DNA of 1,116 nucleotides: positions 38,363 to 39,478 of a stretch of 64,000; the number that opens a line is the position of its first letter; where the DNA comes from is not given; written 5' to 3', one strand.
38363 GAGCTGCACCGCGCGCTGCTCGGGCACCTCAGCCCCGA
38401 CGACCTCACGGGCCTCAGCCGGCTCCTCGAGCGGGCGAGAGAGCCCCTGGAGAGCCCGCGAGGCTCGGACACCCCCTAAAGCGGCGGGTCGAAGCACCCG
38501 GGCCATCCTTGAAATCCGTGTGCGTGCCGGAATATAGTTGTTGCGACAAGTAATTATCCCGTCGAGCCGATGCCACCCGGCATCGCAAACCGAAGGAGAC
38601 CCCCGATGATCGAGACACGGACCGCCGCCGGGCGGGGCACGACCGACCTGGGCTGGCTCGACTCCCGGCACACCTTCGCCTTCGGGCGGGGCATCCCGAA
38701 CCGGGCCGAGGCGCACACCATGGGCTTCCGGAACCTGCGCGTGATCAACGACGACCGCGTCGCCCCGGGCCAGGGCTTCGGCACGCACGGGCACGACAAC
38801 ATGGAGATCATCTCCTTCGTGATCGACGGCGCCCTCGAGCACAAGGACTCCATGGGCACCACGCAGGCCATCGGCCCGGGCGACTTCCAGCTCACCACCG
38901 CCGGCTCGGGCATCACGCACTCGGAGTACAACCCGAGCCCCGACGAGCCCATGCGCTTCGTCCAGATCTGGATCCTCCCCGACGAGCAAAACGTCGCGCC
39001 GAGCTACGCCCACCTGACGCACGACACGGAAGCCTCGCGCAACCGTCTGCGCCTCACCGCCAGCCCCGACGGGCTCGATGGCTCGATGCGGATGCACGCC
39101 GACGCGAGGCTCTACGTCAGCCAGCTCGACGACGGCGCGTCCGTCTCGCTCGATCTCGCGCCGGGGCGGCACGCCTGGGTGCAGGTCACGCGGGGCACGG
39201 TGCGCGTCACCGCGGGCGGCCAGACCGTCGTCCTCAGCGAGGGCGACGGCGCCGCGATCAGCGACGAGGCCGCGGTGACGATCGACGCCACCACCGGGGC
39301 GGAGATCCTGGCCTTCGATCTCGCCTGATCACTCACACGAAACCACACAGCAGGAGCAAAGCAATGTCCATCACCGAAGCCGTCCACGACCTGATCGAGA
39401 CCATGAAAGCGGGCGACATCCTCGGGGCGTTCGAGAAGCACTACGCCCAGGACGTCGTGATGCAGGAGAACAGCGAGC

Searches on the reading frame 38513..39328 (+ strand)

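Call 42: search_protein_families(library=pfam, proteins=[window:38513-39328:+], max_evalue=0.01)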
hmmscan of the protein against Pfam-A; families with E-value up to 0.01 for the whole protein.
window:38513-39328:+ (271 aa): 6 families
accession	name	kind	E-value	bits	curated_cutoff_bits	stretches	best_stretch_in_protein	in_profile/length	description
PF02678.22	Pirin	-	1.1e-27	96.6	26.1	1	43-154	10-108/108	Pirin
PF17954.7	Pirin_C_2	-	2.6e-23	82.5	22.9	1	181-270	1-86/86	Quercetinase C-terminal cupin domain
PF07883.17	Cupin_2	-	1.9e-12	47.2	27.2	2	82-152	4-69/70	Cupin domain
PF02311.25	AraC_binding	-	1.3e-06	28.6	21.1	0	219-249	23-53/135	AraC-like ligand binding domain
PF14525.12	AraC_binding_2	-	6.9e-05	23.1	27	1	177-267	12-103/173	AraC-binding-like domain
PF05899.18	Cupin_3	-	0.00018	21.6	23.5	1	224-259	30-66/74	EutQ-like cupin domain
